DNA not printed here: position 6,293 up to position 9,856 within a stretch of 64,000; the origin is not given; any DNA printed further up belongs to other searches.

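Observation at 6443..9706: Unusually large GT-C membrane protein with a 500-aa C-terminal ectodomain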

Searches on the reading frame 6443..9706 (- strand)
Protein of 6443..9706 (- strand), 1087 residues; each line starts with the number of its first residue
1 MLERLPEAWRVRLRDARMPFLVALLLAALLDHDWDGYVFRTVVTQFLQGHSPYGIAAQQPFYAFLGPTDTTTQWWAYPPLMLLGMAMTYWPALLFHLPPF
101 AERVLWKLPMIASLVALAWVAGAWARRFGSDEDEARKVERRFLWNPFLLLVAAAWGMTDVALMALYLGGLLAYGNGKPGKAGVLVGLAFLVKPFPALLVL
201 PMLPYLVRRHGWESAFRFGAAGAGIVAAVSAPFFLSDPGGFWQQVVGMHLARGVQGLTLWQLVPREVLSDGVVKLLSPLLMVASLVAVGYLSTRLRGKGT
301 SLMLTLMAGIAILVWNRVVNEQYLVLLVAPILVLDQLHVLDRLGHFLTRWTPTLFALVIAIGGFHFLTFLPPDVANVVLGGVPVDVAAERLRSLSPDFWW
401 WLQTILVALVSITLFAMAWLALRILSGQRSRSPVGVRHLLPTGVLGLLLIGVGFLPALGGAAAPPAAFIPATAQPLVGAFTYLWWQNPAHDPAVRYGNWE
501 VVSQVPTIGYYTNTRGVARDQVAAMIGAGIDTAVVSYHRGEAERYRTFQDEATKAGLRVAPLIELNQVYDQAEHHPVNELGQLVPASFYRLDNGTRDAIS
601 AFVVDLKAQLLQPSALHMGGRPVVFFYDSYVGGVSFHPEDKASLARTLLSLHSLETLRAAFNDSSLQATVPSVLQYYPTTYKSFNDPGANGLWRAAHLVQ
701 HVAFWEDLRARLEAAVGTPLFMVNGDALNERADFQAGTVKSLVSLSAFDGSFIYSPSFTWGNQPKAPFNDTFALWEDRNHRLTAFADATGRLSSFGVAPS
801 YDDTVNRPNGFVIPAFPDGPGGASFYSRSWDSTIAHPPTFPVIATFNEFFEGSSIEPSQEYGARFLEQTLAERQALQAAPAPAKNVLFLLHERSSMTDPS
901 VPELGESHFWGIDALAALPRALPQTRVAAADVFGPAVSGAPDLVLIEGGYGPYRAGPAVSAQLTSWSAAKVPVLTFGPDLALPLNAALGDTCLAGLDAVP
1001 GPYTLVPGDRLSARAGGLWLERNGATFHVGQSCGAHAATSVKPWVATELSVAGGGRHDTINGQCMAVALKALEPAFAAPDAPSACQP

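Call 6: search_protein_families(library=pfam, proteins=[window:6443-9706:-], max_evalue=0.1)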
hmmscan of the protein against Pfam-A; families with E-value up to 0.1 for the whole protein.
window:6443-9706:- (1087 aa): 2 families
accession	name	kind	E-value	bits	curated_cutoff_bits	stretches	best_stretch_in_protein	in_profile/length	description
PF09594.16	GT87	-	1.4e-12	48.3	25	1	75-310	1-227/237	Glycosyltransferase family 87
PF16317.11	Glyco_hydro_99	-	3.1e-05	23.7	33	1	779-858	231-307/341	Glycosyl hydrolase family 99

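Call 7: find_homologous_proteins(query=window:6443-9706:-)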
Query window:6443-9706:- (1087 aa): 65 proteins with E <= 0.001 among 8000 candidates.
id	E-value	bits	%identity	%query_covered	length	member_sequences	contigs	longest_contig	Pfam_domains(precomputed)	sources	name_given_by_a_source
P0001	0.0e+0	2477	100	100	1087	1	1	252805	PF09594.17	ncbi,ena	-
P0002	0.0e+0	1693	69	100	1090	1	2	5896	PF09594.17,PF16317.12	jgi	jgi:Gpi18-like mannosyltransferase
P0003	0.0e+0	1369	60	100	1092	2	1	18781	PF09594.17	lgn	-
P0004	0.0e+0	1340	57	99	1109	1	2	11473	PF09594.17,PF16317.12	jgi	jgi:hypothetical protein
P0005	0.0e+0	1331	58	96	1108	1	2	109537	-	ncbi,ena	ncbi:MAG: hypothetical protein AABY18_06545 [Candidatus Thermoplasmatota archaeon]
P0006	0.0e+0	1311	57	99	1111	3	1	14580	PF09594.17,PF16317.12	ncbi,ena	-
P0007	0.0e+0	1309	57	99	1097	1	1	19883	PF09594.17,PF16317.12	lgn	-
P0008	0.0e+0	1309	58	98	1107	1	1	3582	PF09594.17,PF16317.12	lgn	-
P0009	0.0e+0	1287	56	99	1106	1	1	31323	PF09594.17,PF16317.12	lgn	-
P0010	0.0e+0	1283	57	100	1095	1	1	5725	PF09594.17,PF16317.12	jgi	jgi:hypothetical protein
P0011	0.0e+0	1274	56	98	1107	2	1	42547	PF09594.17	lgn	-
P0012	0.0e+0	1272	57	98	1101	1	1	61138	PF16317.12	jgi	jgi:hypothetical protein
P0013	0.0e+0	1266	58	97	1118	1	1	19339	PF09594.17,PF26314.1,PF16317.12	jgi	-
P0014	0.0e+0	1264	58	98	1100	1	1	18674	PF09594.17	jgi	jgi:hypothetical protein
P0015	0.0e+0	1261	56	99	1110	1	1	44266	PF09594.17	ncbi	-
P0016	0.0e+0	1260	56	97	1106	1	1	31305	PF09594.17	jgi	jgi:hypothetical protein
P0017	0.0e+0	1256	57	98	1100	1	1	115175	PF09594.17,PF16317.12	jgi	jgi:hypothetical protein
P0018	0.0e+0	1253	56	98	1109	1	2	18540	PF09594.17,PF16317.12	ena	-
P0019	0.0e+0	1253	55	99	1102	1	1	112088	PF09594.17,PF16317.12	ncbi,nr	ncbi:MAG TPA: glycosyltransferase 87 family protein [Candidatus Thermoplasmatota archaeon]|nr:glycos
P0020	0.0e+0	1247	56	98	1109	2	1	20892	PF09594.17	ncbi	ncbi:MAG: glycosyltransferase 87 family protein [Candidatus Thermoplasmatota archaeon]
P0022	0.0e+0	1243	56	97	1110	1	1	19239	PF09594.17,PF16317.12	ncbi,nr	ncbi:MAG TPA: glycosyltransferase 87 family protein [Candidatus Thermoplasmatota archaeon]|nr:glycos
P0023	0.0e+0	1239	56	98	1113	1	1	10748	PF09594.17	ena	-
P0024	0.0e+0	1238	56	98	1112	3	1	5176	PF09594.17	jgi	jgi:hypothetical protein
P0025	0.0e+0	1234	55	100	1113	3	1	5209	PF09594.17,PF16317.12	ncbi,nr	ncbi:MAG: glycosyltransferase 87 family protein [Halobacteriales archaeon]|nr:glycosyltransferase 87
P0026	0.0e+0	1233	55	97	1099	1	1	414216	PF16317.12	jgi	jgi:hypothetical protein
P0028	0.0e+0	1231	56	99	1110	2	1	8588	PF09594.17,PF16317.12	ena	-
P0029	0.0e+0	1226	54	99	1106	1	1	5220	PF09594.17,PF26314.1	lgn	-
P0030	0.0e+0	1221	55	98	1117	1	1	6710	PF09594.17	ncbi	-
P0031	0.0e+0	1218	55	96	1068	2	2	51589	PF09594.17,PF16317.12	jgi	jgi:hypothetical protein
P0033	0.0e+0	1212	56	98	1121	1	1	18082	PF09594.17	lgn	-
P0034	0.0e+0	1207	55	98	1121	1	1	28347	PF09594.17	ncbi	ncbi:MAG: glycosyltransferase 87 family protein [Thermoplasmatota archaeon]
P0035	0.0e+0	1200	54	98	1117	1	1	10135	PF09594.17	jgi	jgi:hypothetical protein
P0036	0.0e+0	1197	53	98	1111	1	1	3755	PF09594.17,PF16317.12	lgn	-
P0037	0.0e+0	1196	55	97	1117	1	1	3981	PF09594.17,PF16317.12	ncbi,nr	ncbi:MAG TPA: glycosyltransferase 87 family protein [Candidatus Thermoplasmatota archaeon]|nr:glycos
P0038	0.0e+0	1152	56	89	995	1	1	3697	PF09594.17,PF16317.12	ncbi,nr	ncbi:MAG: glycoprotein endo-alpha,2-mannosidase, partial [Thermoplasmata archaeon]|nr:glycoprotein e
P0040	0.0e+0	1051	59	76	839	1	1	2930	PF09594.17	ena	-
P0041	5.5e-289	980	47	100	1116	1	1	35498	PF09594.17,PF16317.12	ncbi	-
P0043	1.6e-266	905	44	98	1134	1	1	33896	PF09594.17,PF16317.12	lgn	-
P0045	2.3e-255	868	44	93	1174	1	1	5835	PF09594.17,PF16317.12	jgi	jgi:hypothetical protein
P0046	4.8e-254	864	44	97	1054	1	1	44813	PF14307.13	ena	-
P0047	8.4e-248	843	42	98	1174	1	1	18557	PF09594.17,PF16317.12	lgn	-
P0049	1.8e-244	832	42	97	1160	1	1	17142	PF09594.17,PF16317.12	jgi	jgi:hypothetical protein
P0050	1.2e-242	826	41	98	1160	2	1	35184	PF09594.17,PF16317.12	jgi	-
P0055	5.4e-234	798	42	96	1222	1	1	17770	PF09594.17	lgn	-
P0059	3.8e-72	262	32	79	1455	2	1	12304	PF09594.17,PF04138.21,PF00535.33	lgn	-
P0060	7.6e-69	251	36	51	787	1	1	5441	PF09594.17,PF26314.1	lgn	-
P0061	1.3e-62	230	32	55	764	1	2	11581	PF09594.17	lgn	-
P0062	3.8e-60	222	28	81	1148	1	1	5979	PF09594.17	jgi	jgi:hypothetical protein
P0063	4.5e-60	222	34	56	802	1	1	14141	PF09594.17,PF03155.22,PF26314.1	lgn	-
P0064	1.1e-58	217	34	51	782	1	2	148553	PF05007.20,PF09594.17,PF26314.1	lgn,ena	-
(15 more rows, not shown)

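Call 8: search_protein_families(library=ncbifam, proteins=[window:6443-9706:-], max_evalue=0.1)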
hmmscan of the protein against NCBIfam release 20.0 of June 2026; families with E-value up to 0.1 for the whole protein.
window:6443-9706:- (1087 aa): 1 family
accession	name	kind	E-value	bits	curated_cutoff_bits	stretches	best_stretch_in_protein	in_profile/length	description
NF046093.1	AZOBR_p60025_fam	subfamily_domain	0.00018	20.8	150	1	116-224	121-229/232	AZOBR_p60025 family cell surface glycopolymer formation protein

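Call 17: find_encoding_contigs(protein=P0001, flank=10000, max_places=2)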
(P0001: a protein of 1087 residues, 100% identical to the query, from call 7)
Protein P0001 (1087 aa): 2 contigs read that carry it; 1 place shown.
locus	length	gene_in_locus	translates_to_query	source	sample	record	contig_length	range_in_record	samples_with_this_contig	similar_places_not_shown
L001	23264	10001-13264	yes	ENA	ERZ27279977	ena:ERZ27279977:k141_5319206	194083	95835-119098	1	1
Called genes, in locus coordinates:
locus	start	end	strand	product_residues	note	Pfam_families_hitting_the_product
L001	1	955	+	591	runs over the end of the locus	PF00501:AMP-binding, PF13193:AMP-binding_C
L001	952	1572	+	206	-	PF00730:HhH-GPD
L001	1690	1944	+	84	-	PF22570:LiaF-TM (weak)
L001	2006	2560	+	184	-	PF02627:CMD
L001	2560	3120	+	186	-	PF01810:LysE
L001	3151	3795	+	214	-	PF09335:VTT_dom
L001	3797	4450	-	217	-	PF13353:Fer4_12 (weak), PF04055:Radical_SAM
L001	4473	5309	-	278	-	PF03741:TerC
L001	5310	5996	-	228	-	PF00733:Asn_synthase, PF02540:NAD_synthase (faint), PF02568:ThiI (weak), PF00764:Arginosuc_synth (weak), PF06508:QueC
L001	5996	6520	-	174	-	PF01242:PTPS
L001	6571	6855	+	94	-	PF06961:DUF1294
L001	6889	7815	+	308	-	PF02649:GCHY-1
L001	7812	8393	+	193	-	PF00702:Hydrolase, PF13419:HAD_2 (weak), PF13242:Hydrolase_like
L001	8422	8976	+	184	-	-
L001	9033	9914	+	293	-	PF01040:UbiA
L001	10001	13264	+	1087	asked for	PF09594:GT87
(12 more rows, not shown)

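Call 18: find_encoding_contigs(protein=P0026, flank=10000, max_places=2)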
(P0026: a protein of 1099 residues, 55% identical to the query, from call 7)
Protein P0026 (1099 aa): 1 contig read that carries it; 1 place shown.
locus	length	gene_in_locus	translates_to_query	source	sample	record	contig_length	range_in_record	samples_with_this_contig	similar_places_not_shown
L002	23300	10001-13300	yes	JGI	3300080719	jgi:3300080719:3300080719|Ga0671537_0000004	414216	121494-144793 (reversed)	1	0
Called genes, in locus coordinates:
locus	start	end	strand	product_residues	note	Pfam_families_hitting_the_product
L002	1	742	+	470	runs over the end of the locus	-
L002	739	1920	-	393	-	PF01757:Acyl_transf_3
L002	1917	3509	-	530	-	-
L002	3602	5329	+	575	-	PF13231:PMT_2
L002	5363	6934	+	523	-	-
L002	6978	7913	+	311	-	PF01040:UbiA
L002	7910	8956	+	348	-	PF01209:Ubie_methyltran, PF13489:Methyltransf_23, PF08241:Methyltransf_11, PF08242:Methyltransf_12, PF13649:Methyltransf_25, PF13847:Methyltransf_31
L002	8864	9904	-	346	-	PF03706:LPG_synthase_TM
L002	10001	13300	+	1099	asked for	PF16317:Glyco_hydro_99 (faint)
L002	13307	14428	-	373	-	PF01073:3Beta_HSD, PF01370:Epimerase, PF02719:Polysacc_synt_2, PF04321:RmlD_sub_bind, PF16363:GDP_Man_Dehyd, PF13460:NAD_binding_10, PF07993:NAD_binding_4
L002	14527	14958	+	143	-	PF01050:MannoseP_isomer, PF07883:Cupin_2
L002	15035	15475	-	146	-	PF00903:Glyoxalase, PF13669:Glyoxalase_4 (weak), PF18029:Glyoxalase_6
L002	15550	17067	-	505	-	PF01409:tRNA-synt_2d, PF17759:tRNA_synthFbeta (faint), PF00152:tRNA-synt_2 (faint)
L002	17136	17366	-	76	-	PF09889:DUF2116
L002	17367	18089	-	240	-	PF00696:AA_kinase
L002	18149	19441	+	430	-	PF03463:eRF1_1, PF03464:eRF1_2, PF18854:baeRF_family10, PF18859:acVLRF1, PF03465:eRF1_3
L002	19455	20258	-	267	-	-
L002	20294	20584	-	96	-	-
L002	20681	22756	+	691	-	PF03190:Thioredox_DsbH, PF13899:Thioredoxin_7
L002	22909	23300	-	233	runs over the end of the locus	PF01451:LMWPc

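Call 19: find_encoding_contigs(protein=P0017, flank=8000, max_places=1)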
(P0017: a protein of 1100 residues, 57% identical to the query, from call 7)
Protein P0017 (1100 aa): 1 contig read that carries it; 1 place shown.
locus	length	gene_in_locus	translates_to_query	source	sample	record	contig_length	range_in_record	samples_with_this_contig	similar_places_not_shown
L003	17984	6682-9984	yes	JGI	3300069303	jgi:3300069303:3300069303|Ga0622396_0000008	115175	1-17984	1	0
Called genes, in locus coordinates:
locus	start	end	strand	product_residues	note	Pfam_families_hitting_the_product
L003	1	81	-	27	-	?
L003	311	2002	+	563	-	PF11028:TMEM260_N (weak), PF13231:PMT_2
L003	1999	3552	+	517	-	-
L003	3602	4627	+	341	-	PF01040:UbiA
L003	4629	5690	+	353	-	PF01209:Ubie_methyltran, PF13489:Methyltransf_23, PF08241:Methyltransf_11, PF08242:Methyltransf_12, PF13649:Methyltransf_25, PF13847:Methyltransf_31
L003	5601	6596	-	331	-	PF03706:LPG_synthase_TM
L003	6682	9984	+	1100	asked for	PF09594:GT87 (weak), PF16317:Glyco_hydro_99 (faint)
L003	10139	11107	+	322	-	PF13620:CarboxypepD_reg, PF13715:CarbopepD_reg_2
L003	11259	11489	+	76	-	PF12797:Fer4_2 (faint), PF13237:Fer4_10, PF14697:Fer4_21 (faint), PF12800:Fer4_4 (faint), PF13187:Fer4_9, PF12838:Fer4_7, PF12837:Fer4_6 (weak), PF00037:Fer4, +3 more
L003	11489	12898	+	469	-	PF01494:FAD_binding_3, PF05834:Lycopene_cycl (faint), PF22578:GGR_cat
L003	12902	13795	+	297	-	PF01040:UbiA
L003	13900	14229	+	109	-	-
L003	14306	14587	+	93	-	-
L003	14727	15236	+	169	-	-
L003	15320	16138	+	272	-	PF01884:PcrB, PF05690:ThiG (faint), PF00977:His_biosynth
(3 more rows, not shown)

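Call 20: find_encoding_contigs(protein=P0046, flank=8000, max_places=1)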
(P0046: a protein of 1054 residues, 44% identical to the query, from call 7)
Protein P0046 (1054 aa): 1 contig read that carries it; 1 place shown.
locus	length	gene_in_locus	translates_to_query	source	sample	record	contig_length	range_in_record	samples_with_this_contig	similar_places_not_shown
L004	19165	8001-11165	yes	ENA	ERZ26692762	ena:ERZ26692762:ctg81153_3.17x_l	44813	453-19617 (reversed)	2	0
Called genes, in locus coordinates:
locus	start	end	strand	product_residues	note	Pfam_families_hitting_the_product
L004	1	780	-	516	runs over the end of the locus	-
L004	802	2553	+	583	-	PF11028:TMEM260_N (weak), PF13231:PMT_2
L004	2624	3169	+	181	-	-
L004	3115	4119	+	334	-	-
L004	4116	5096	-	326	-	PF00326:Peptidase_S9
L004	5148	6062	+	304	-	PF01040:UbiA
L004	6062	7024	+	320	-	PF13489:Methyltransf_23, PF13847:Methyltransf_31 (weak), PF08241:Methyltransf_11, PF08242:Methyltransf_12, PF13649:Methyltransf_25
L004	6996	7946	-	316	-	PF03706:LPG_synthase_TM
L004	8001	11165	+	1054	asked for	PF14307:Glyco_tran_WbsX (weak)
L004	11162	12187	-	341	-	PF01073:3Beta_HSD, PF01370:Epimerase, PF04321:RmlD_sub_bind, PF13460:NAD_binding_10, PF16363:GDP_Man_Dehyd, PF07993:NAD_binding_4, PF02719:Polysacc_synt_2 (faint)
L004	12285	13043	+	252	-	PF00535:Glycos_transf_2, PF13641:Glyco_tranf_2_3 (weak)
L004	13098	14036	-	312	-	PF01699:Na_Ca_ex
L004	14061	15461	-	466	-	PF04055:Radical_SAM (faint)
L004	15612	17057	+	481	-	PF00587:tRNA-synt_2b, PF03129:HGTP_anticodon, PF09180:ProRS-C_1 (weak)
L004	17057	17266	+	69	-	-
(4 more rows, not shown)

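Call 21: find_encoding_contigs(protein=P0050, flank=8000, max_places=1)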
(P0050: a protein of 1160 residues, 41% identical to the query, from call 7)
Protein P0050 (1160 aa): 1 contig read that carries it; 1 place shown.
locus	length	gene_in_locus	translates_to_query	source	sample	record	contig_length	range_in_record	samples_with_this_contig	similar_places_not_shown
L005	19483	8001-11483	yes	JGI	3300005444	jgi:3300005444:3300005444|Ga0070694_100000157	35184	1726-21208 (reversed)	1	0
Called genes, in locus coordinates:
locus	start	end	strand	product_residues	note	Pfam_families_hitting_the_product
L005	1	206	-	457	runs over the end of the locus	PF02366:PMT (weak)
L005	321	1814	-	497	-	PF02366:PMT (weak)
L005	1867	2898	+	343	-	PF03706:LPG_synthase_TM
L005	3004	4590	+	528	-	PF13231:PMT_2 (weak)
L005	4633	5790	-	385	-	PF01757:Acyl_transf_3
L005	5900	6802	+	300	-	PF01040:UbiA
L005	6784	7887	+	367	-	PF01209:Ubie_methyltran (weak), PF13489:Methyltransf_23, PF13847:Methyltransf_31 (weak), PF08241:Methyltransf_11, PF08242:Methyltransf_12, PF13649:Methyltransf_25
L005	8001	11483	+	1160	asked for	PF09594:GT87, PF16317:Glyco_hydro_99 (faint)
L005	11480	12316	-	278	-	PF00657:Lipase_GDSL (faint), PF13472:Lipase_GDSL_2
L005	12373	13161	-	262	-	PF00657:Lipase_GDSL (weak), PF13472:Lipase_GDSL_2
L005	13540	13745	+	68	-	-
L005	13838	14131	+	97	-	PF00216:Bac_DNA_binding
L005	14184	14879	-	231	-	PF00005:ABC_tran, PF13304:AAA_21 (faint)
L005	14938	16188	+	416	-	PF12704:MacB_PCD (faint), PF02687:FtsX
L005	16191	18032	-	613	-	-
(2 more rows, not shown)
